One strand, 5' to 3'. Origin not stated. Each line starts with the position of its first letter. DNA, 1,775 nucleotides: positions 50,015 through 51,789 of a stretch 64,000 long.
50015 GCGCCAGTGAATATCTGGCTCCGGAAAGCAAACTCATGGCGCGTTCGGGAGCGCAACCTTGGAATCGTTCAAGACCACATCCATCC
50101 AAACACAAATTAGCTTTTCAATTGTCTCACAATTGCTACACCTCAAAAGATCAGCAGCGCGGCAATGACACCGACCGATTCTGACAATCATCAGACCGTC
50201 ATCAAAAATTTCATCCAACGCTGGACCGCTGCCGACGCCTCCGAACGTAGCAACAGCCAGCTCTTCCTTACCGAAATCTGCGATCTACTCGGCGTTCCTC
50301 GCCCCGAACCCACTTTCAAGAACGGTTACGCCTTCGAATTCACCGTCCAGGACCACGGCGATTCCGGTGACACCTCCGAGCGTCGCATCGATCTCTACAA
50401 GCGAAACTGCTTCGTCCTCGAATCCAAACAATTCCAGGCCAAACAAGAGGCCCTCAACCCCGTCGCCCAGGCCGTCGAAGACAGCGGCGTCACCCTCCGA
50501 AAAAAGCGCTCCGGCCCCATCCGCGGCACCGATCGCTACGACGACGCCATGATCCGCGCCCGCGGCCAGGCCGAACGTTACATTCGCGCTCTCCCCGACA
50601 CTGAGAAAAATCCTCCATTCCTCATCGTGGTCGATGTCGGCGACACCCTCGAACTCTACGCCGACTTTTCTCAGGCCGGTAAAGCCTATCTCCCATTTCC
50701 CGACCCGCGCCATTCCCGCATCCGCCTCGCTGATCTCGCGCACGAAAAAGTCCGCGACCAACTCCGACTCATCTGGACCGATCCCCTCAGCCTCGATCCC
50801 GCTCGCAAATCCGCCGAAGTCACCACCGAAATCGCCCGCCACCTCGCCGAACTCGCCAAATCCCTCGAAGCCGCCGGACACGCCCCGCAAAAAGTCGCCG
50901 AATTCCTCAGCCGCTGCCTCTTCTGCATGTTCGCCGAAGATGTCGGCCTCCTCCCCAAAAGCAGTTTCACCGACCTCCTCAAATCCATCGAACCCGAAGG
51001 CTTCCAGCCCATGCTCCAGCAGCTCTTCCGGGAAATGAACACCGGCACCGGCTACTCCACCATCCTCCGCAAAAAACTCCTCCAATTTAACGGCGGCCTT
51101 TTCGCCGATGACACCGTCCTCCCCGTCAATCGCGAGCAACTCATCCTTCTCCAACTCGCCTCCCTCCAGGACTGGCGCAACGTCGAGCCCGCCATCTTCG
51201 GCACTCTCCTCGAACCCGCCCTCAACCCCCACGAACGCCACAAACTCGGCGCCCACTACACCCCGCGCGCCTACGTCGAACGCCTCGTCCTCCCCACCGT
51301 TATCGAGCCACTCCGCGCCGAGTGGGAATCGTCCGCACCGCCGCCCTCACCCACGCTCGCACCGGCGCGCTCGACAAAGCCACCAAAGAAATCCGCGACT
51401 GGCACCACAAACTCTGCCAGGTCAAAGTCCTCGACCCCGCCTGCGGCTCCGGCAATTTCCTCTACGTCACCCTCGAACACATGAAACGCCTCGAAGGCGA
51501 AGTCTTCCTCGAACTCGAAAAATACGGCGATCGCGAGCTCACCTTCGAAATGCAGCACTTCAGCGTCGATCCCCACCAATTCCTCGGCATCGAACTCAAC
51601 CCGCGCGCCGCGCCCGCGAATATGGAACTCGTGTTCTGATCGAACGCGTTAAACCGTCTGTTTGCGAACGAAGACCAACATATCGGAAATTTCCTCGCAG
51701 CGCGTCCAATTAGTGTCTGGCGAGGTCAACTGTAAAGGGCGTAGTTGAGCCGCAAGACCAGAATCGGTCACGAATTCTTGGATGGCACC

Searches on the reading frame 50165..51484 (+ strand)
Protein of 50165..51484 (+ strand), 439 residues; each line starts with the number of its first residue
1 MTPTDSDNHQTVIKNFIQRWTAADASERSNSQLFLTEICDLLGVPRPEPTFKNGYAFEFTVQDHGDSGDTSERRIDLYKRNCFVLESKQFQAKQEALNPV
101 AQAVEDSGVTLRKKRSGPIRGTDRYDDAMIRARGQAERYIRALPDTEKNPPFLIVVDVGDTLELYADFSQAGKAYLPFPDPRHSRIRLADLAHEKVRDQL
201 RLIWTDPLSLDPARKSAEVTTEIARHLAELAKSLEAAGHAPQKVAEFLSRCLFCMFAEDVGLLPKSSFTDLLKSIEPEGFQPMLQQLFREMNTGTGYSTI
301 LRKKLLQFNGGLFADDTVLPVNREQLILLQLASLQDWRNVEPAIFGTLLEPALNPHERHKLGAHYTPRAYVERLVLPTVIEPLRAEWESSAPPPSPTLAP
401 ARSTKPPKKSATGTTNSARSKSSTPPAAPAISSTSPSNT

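Call 3: search_protein_families(library=pfam, proteins=[window:50165-51484:+], max_evalue=0.1)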
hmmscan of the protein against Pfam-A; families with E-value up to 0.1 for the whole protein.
window:50165-51484:+ (439 aa): 2 families
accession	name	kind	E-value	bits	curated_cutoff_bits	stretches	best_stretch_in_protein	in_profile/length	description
PF20464.3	MmeI_N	-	3.1e-23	83.5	27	1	15-236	5-180/181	MmeI, N-terminal domain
PF20465.4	MmeI_hel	-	1.1e-18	68.2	27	1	243-313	2-75/75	MmeI, helicase spacer domain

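Call 4: search_protein_families(library=ncbifam, proteins=[window:50165-51484:+], max_evalue=0.1)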
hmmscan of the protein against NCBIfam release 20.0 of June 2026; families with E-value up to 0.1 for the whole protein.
window:50165-51484:+ (439 aa): 0 families

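Call 5: search_protein_families(library=padloc, proteins=[window:50165-51484:+], max_evalue=0.1)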
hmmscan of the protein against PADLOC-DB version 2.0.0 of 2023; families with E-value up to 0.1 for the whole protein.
window:50165-51484:+ (439 aa): 7 families
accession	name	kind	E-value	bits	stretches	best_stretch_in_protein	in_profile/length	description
PDLC03627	REase_MTase_IIG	-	9.5e-146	485.2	1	13-389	4-377/1136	Type IIG restriction enzyme-methyltransferase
PDLC03598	REase_MTase_IIG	-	1.2e-35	120.7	1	6-389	5-340/912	Type IIG restriction enzyme-methyltransferase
PDLC03599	REase_MTase_IIG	-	6.7e-33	111.6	1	215-388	156-332/959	Type IIG restriction enzyme-methyltransferase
PDLC04134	mad2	-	1.2e-06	25.6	1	221-375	139-284/492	mads_2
PDLC03609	REase_MTase_IIG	-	0.0062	12.3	1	243-320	227-309/1066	Type IIG restriction enzyme-methyltransferase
PDLC03629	REase_MTase_IIG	-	0.054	9.2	0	247-318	200-279/1182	Type IIG restriction enzyme-methyltransferase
PDLC02643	DrmMI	-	0.084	8.6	0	356-383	550-576/1347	DrmMI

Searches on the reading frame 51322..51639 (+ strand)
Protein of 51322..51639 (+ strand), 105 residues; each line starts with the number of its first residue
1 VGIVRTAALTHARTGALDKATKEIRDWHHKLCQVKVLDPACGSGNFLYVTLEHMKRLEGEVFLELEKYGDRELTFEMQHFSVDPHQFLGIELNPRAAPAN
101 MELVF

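Call 3: search_protein_families(library=pfam, proteins=[window:51322-51639:+], max_evalue=0.1)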
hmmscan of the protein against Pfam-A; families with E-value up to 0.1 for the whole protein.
window:51322-51639:+ (105 aa): 2 families
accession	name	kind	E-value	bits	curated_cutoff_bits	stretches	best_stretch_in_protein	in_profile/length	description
PF20473.4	MmeI_Mtase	-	6.9e-15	55.4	27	1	19-95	6-73/259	MmeI, DNA-methyltransferase domain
PF02384.22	N6_Mtase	-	0.0093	15.8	20.4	1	34-60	48-74/311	N-6 DNA Methylase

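Call 4: search_protein_families(library=ncbifam, proteins=[window:51322-51639:+], max_evalue=0.1)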
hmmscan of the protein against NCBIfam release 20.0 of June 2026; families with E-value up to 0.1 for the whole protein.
window:51322-51639:+ (105 aa): 6 families
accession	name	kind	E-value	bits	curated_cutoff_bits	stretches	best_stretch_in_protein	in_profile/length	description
NF033455.1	BREX_6_MTaseX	exception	1.3e-05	23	900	1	29-96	325-388/1319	BREX-6 system adenine-specific DNA-methyltransferase PglX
NF047738.1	antiphage_MADS2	equivalog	3.4e-05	22.4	720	1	34-57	333-356/654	methylation-associated defense system DNA methyltransferase MAD2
TIGR02987.1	met_A_Alw26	exception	0.0026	16.6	353.5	1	29-64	29-63/523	Alw26I/Eco31I/Esp3I family type II restriction adenine-specific DNA-methyltransferase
NF033452.1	BREX_1_MTaseX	exception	0.0039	15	500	1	18-49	299-330/1210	BREX-1 system adenine-specific DNA-methyltransferase PglX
NF033454.1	BREX_5_MTaseX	exception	0.0047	14.5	900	1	24-57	294-326/1404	BREX-5 system adenine-specific DNA-methyltransferase PglX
NF033451.1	BREX_2_MTaseX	equivalog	0.0073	14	400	1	31-54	222-245/1185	BREX-2 system adenine-specific DNA-methyltransferase PglX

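Call 5: search_protein_families(library=padloc, proteins=[window:51322-51639:+], max_evalue=0.1)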
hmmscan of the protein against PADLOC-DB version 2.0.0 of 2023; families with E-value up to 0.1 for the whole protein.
window:51322-51639:+ (105 aa): 38 families (the best 25 are shown)
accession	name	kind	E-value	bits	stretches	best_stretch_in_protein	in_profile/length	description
PDLC03627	REase_MTase_IIG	-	7e-34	114.7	1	4-97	378-471/1136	Type IIG restriction enzyme-methyltransferase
PDLC03598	REase_MTase_IIG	-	1.9e-18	63.8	1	18-95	346-423/912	Type IIG restriction enzyme-methyltransferase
PDLC03599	REase_MTase_IIG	-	1.8e-15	53.9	1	19-96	335-414/959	Type IIG restriction enzyme-methyltransferase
PDLC03630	REase_MTase_IIG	-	2.8e-06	23.4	1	25-60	398-433/1100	Type IIG restriction enzyme-methyltransferase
PDLC03609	REase_MTase_IIG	-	3.3e-06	23.2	1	15-55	418-458/1066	Type IIG restriction enzyme-methyltransferase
PDLC02528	PglX|PglXI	-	5e-06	22.5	1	14-57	272-315/1125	PglX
PDLC03318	MTase_II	-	1.2e-05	21.9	1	33-65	365-398/723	Type II methyltransferase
PDLC02535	PglX|PglXI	-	5.4e-05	19.8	1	15-55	279-319/731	PglX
PDLC03025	MTase_I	-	0.00015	18.6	1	34-56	184-206/569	Type I methyltransferase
PDLC02523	PglX|PglXI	-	0.00016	17.5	1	31-97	329-395/1428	PglX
PDLC04134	mad2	-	0.00023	18.1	1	34-97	293-326/492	mads_2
PDLC02538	PglX|PglXI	-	0.00039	18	1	20-96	44-116/309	PglX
PDLC03628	REase_MTase_IIG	-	0.0013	14.9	1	30-58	491-519/1100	Type IIG restriction enzyme-methyltransferase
PDLC03021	MTase_I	-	0.0014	15.6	1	35-77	187-220/491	Type I methyltransferase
PDLC03612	REase_MTase_IIG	-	0.0015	14.8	1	24-64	500-540/1247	Type IIG restriction enzyme-methyltransferase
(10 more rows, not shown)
